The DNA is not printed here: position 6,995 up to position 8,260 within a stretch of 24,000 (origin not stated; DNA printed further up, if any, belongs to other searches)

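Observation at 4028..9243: DUF368 (PopT-like) membrane protein immediately downstream of (3 nt after) the oligosaccharyltransferase AglB: candidate dolichyl-phosphate recycling translocase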

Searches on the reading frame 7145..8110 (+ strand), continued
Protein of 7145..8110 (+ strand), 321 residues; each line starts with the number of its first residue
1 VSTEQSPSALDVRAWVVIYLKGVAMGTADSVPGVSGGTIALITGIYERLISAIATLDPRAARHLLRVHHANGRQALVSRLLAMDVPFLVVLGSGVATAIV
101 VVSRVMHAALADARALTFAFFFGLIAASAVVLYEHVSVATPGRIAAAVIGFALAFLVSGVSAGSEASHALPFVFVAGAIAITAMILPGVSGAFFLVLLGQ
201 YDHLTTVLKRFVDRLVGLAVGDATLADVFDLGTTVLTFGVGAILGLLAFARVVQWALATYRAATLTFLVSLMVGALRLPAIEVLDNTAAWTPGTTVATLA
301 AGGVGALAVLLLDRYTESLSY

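Call 24: find_encoding_contigs(protein=P0096, flank=8000, max_places=2)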
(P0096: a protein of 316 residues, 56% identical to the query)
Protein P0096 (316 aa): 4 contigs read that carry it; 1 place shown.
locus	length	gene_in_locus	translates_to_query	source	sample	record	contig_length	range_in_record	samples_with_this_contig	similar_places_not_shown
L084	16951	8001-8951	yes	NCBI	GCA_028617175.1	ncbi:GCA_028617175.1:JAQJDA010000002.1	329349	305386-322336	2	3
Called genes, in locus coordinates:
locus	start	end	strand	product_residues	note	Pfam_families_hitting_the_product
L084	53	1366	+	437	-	PF01522:Polysacc_deac_1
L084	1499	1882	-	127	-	PF25957:DUF7994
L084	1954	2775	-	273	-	-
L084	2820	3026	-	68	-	-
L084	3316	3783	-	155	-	PF01948:PyrI, PF02748:PyrI_C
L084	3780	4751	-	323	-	PF02729:OTCace_N, PF00185:OTCace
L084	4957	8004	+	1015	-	PF02516:STT3, PF22627:AglB_core-like, PF18079:AglB_L1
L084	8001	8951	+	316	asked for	PF04018:VCA0040-like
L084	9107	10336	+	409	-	PF00067:p450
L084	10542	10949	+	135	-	-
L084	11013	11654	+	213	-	PF00156:Pribosyltran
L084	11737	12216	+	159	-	PF26650:DUF8215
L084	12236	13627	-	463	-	PF01663:Phosphodiest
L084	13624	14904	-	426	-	PF07994:NAD_binding_5, PF01658:Inos-1-P_synth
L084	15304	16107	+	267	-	PF01026:TatD_DNase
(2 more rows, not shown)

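Call 25: search_solved_structures(query=window:7145-8107:+, max_evalue=1)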
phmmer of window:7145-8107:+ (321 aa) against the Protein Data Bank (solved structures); distinct sequences matched with E-value up to 1: 0.

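Call 28: search_protein_families(library=pfam, proteins=[L012:5594-8674:+, L012:8671-9447:+, L012:9444-9959:+, L027:8459-9751:-, L027:11444-12361:+, L027:14532-17567:-, L029:8994-9554:-, L029:6700-8451:-, L029:11186-11608:-, L029:13152-14744:+])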
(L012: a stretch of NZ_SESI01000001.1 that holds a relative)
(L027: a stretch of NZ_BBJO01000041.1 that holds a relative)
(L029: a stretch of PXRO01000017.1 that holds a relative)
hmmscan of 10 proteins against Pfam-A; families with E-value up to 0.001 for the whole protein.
L012:5594-8674:+ (1026 aa): 6 families
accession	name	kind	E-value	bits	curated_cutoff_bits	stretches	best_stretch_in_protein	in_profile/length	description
PF13641.12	Glyco_tranf_2_3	-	5e-31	108.9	27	1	113-369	1-230/230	Glycosyltransferase like family 2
PF13632.12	Glyco_trans_2_3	-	3.4e-21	76.4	27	1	202-440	2-192/198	Glycosyl transferase family group 2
PF00535.33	Glycos_transf_2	-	2.2e-12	47.6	23.3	1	117-287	2-166/168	Glycosyl transferase family 2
PF13231.12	PMT_2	-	4.4e-10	40.4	26.1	1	581-735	2-154/160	Dolichyl-phosphate-mannose-protein mannosyltransferase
PF02366.24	PMT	-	8.4e-05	22.7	22.7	1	595-689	77-174/245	Dolichyl-phosphate-mannose-protein mannosyltransferase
PF13506.12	Glyco_transf_21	-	0.00035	20.5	21.7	0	175-289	7-118/174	Glycosyl transferase family 21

L012:8671-9447:+ (258 aa): 1 family
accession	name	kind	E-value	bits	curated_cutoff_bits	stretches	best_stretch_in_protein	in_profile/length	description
PF00535.33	Glycos_transf_2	-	1.5e-11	45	23.3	1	8-130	2-129/168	Glycosyl transferase family 2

L012:9444-9959:+ (171 aa): 1 family
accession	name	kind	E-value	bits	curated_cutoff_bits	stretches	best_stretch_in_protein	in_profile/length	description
PF04138.20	GtrA_DPMS_TM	-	2e-19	70.3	26.1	1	26-154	1-117/117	GtrA/DPMS, transmembrane domain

L027:8459-9751:- (430 aa): 5 families
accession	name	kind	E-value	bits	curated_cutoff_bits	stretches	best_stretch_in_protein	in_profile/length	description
PF03721.20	UDPG_MGDP_dh_N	-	4.2e-54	183.4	27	1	1-186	1-185/187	UDP-glucose/GDP-mannose dehydrogenase family, NAD binding domain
PF00984.24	UDPG_MGDP_dh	-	1.2e-35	121.9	25.4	1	208-299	2-93/94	UDP-glucose/GDP-mannose dehydrogenase family, central domain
PF03720.21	UDPG_MGDP_dh_C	-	6.1e-29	100.9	30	1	321-419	1-102/103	UDP-glucose/GDP-mannose dehydrogenase family, UDP binding domain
PF02737.24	3HCDH_N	-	1.1e-05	25.8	22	1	3-77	2-81/180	3-hydroxyacyl-CoA dehydrogenase, NAD binding domain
PF03807.23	F420_oxidored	-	0.00037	21.5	21.6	0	4-84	3-69/94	NADP oxidoreductase coenzyme F420-dependent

L027:11444-12361:+ (305 aa): 0 families

L027:14532-17567:- (1011 aa): 0 families

L029:8994-9554:- (186 aa): 0 families

L029:6700-8451:- (583 aa): 1 family
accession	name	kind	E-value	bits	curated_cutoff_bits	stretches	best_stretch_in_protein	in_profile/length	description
PF02074.21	Peptidase_M32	-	1.9e-162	541.8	25.1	1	98-577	2-489/489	Carboxypeptidase Taq (M32) metallopeptidase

L029:11186-11608:- (140 aa): 0 families

L029:13152-14744:+ (530 aa): 0 families

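Call 29: search_protein_families(library=pfam, proteins=[L038:8149-9918:+, L034:4369-6138:+, L034:8435-10207:+, L042:6430-9018:+, L042:4633-5412:+, L028:8342-9805:+, L028:11037-12338:+, L032:10874-11797:+, L033:3355-4227:+, L041:5443-6315:+])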
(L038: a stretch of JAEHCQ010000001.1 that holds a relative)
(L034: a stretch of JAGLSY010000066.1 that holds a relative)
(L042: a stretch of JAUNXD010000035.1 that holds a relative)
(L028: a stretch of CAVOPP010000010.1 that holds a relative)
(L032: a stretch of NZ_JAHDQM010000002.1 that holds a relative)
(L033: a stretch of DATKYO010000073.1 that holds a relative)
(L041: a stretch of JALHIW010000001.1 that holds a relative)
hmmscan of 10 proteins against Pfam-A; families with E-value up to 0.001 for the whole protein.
L038:8149-9918:+ (589 aa): 15 families
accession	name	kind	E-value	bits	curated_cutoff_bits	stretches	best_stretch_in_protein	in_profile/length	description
PF00005.33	ABC_tran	-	8.9e-40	136.9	25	2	96-238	10-136/137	ABC transporter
PF02463.25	SMC_N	-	2.9e-13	50.2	40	1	83-275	7-205/220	RecF/RecN/SMC N terminal domain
PF04068.21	Fer4_RLI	-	2.7e-12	46.6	23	1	1-32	1-35/35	Possible Fer4-like domain in RNase L inhibitor, RLI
PF13304.12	AAA_21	-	7.9e-12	46.3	27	0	100-118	2-20/304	AAA domain, putative AbiEii toxin, Type IV TA system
PF00037.32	Fer4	-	8.7e-08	32.1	21.1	1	42-65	1-24/24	4Fe-4S binding domain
PF13237.11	Fer4_10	-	5.1e-06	26.8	25.5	1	42-63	2-25/53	4Fe-4S dicluster domain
PF14697.11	Fer4_21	-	2.3e-05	24.9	35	1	16-65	11-58/59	4Fe-4S dicluster domain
PF12837.12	Fer4_6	-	6e-05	23.2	25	1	42-64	2-24/24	4Fe-4S binding domain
PF00004.35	AAA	-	0.00012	23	21.2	0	368-388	3-23/131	ATPase family associated with various cellular activities (AAA)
PF13175.12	AAA_15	-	0.00019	21.6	32.1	0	365-383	25-43/374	AAA ATPase domain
PF19993.5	DO-GTPase2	-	0.0002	21.6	27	0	364-385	1-22/226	Double-GTPase 2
PF13401.12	AAA_22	-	0.00021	22.1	27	0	368-496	10-108/130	AAA domain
PF12797.12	Fer4_2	-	0.00073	19.8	24.5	1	41-61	2-22/22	4Fe-4S binding domain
PF20720.3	nSTAND3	-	0.00074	19.7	27.2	0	364-388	18-42/155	Novel STAND NTPase 3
PF13476.12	AAA_23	-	0.00092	20.3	27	0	99-116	21-38/201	AAA domain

L034:4369-6138:+ (589 aa): 13 families
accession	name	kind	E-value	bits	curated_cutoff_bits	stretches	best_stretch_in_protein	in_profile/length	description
PF00005.33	ABC_tran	-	1.8e-40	139.1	25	2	96-238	10-136/137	ABC transporter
PF02463.25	SMC_N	-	5.9e-14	52.5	40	1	83-275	7-205/220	RecF/RecN/SMC N terminal domain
PF13304.12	AAA_21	-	7.6e-13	49.6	27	0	205-272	232-303/304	AAA domain, putative AbiEii toxin, Type IV TA system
PF04068.21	Fer4_RLI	-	1.1e-12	47.9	23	1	1-32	1-35/35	Possible Fer4-like domain in RNase L inhibitor, RLI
PF00037.32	Fer4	-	6.5e-06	26.2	21.1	1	42-65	1-24/24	4Fe-4S binding domain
PF00004.35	AAA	-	7.5e-05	23.6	21.2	0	368-389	3-24/131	ATPase family associated with various cellular activities (AAA)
PF13175.12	AAA_15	-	0.00011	22.4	32.1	0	348-383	14-43/374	AAA ATPase domain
PF14697.11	Fer4_21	-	0.00021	21.8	35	1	16-65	11-58/59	4Fe-4S dicluster domain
PF19993.5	DO-GTPase2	-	0.00025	21.2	27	0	364-385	1-22/226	Double-GTPase 2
PF20720.3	nSTAND3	-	0.00034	20.8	27.2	0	364-389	18-43/155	Novel STAND NTPase 3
PF13401.12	AAA_22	-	0.00064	20.5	27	0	368-496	10-108/130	AAA domain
PF12837.12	Fer4_6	-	0.00066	20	25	1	41-64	1-24/24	4Fe-4S binding domain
PF13173.12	AAA_14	-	0.00068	20.1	27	0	364-394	3-33/129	AAA domain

L034:8435-10207:+ (590 aa): 3 families
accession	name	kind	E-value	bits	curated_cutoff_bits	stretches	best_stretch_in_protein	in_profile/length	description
PF01068.26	DNA_ligase_A_M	-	9.9e-54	182.6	26.2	1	229-433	2-204/204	ATP dependent DNA ligase domain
PF04675.19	DNA_ligase_A_N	-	6e-43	147.5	24.6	1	3-178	2-174/174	DNA ligase N terminus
PF04679.21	DNA_ligase_A_C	-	6.1e-21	75.1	27.5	1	458-567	1-94/94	ATP dependent DNA ligase C terminal region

L042:6430-9018:+ (862 aa): 5 families
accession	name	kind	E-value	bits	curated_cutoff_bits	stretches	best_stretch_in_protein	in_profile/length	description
PF19131.5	DUF5814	-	2.5e-57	193.1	25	1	710-859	1-148/148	Family of unknown function (DUF5814)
PF00270.35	DEAD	-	1.1e-32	113.5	26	1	227-394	2-163/167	DEAD/DEAH box helicase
PF00271.37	Helicase_C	-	5.5e-17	62.5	23.5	1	441-548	10-109/110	Helicase conserved C-terminal domain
PF04851.21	ResIII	-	3.2e-16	60.1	22.5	1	228-393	7-163/164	Type III restriction enzyme, res subunit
PF07517.20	SecA_DEAD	-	1.3e-05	25.1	24.6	1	244-358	94-207/290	SecA DEAD-like domain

L042:4633-5412:+ (259 aa): 1 family
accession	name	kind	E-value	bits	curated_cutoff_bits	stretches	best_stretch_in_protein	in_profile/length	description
PF00230.25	MIP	-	1.4e-52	179.1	25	1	6-240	6-222/222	Major intrinsic protein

L028:8342-9805:+ (487 aa): 1 family
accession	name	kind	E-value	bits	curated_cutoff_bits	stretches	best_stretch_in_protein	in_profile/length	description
PF14010.12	PEPcase_2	-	4.5e-197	655.9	25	1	3-487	1-493/493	Phosphoenolpyruvate carboxylase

L028:11037-12338:+ (433 aa): 3 families
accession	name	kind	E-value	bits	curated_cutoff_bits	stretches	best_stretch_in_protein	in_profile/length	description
PF01595.25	CNNM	-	6.3e-51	173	28.4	1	12-201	4-181/181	Cyclin M transmembrane N-terminal domain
PF03471.22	CorC_HlyC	-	2.7e-20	72.6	27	1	354-432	3-79/81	Transporter associated domain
PF00571.33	CBS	-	1.1e-15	58.1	24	1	286-337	7-56/57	CBS domain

L032:10874-11797:+ (307 aa): 0 families

L033:3355-4227:+ (290 aa): 0 families

L041:5443-6315:+ (290 aa): 0 families

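Call 30: predict_structure(alignment_id=A1)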
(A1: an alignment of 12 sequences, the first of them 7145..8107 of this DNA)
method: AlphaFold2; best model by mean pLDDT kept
length: 321 residues; sequences in the alignment: 12
mean_pLDDT: 79.5   pTM: 0.74
mean pLDDT of the five models: 79.5, 72.1, 66.0, 64.3, 60.6
residues with pLDDT >= 90: 16; 70-90: 270; 50-70: 17; < 50: 18
segments of 3 or more residues with pLDDT < 50: 1-10, 161-164, 318-321
pLDDT, mean of each block of 10 residues (from residue 1): 37 83 83 75 82 83 82 86 88 88 80 84 83 72 79 66 61 87 79 75 85 85 83 90 87 83 80 79 84 90 87 62 30
secondary structure, 60 per line:
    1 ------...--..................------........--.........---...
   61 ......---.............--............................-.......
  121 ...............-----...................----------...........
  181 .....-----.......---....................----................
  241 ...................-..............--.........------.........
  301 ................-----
elements in order: H12-29 H36-43 H46-54 H58-66 H70-82 H85-112 H114-135 H141-159 H170-185 H191-197 H201-220 H225-259 H261-274 H277-285 H292-316

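Call 34: fold_search(model_id=the predicted structure, library=pdb)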
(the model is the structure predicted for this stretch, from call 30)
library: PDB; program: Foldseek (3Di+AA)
matches with E <= 10: 412; with E <= 0.001: 0
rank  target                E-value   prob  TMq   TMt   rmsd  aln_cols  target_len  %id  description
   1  8uck_A                1.1e-01  0.21  0.16  0.15  20.3       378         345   15  Komagataella pastoris Cytochrome c oxidase (9 subunits) in complex with human VMAT2 (released 2024-10-09)
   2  8wlk                  2.9e-01  0.14  0.16  0.14  24.1       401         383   14  Cryo-EM structure of human VMAT2 in presence of Tetrabenazine, determined in an outward-facing conformation (released 2024-06-12)
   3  7niv_A                3.9e-01  0.12  0.14  0.06  23.4       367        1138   13  Nanodisc reconstituted human ABCB4 in complex with 4B1-Fab and QA2-Fab (phosphatidylcholine-bound, occluded conformati (released 2021-08-25)
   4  7z6m                  4.1e-01  0.44  0.25  0.30  15.2       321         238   16  Crystal structure of Zn2+-transporter BbZIP in a cadmium bound state (released 2022-08-10)
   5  8wvg_A                4.3e-01  0.15  0.16  0.14  22.8       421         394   11  Human VMAT2 in complex with tetrabenazine (released 2024-09-25)
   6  8zmr                  4.3e-01  0.14  0.16  0.14  23.4       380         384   15  Vesamicol-bound VAChT (released 2024-06-19)
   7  5xas_B                4.3e-01  0.11  0.14  0.12  20.7       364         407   14  Structural insights into the elevator-like mechanism of the sodium/citrate symporter CitS (released 2017-06-14)
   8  5xar_B                4.8e-01  0.11  0.16  0.13  21.0       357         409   14  Structural insights into the elevator-like mechanism of the sodium/citrate symporter CitS (released 2017-06-14)
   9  7m33_C                5.0e-01  0.15  0.16  0.10  20.1       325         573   15  The structure of Bacillus subtilis BmrCD in the inward-facing conformation bound to Hoechst-33342 and ATP (released 2022-01-05)
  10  6pgi                  5.2e-01  0.63  0.28  0.35  12.9       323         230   12  Asymmetric functions of a binuclear metal cluster within the transport pathway of the ZIP transition metal transporters (released 2019-12-11)
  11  8jsx                  5.2e-01  0.12  0.16  0.13  21.8       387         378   12  VMAT2 complex with noradrenaline in lumen-facing state (released 2024-05-08)
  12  9kqa                  5.2e-01  0.10  0.14  0.12  23.2       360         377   14  Cryo-EM structure of human VMAT2 in complex with Tetrabenazine (released 2025-01-15)
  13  6h7u                  5.5e-01  0.13  0.17  0.12  22.5       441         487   11  Crystal structure of a POT family transporter in complex with 5-aminolevulinic acid (released 2018-12-26)
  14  5i20_E                5.9e-01  0.10  0.14  0.15  19.0       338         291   13  Crystal structure of protein (released 2016-06-01)
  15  5xar_C                6.2e-01  0.12  0.16  0.14  19.5       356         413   14  Structural insights into the elevator-like mechanism of the sodium/citrate symporter CitS (released 2017-06-14)
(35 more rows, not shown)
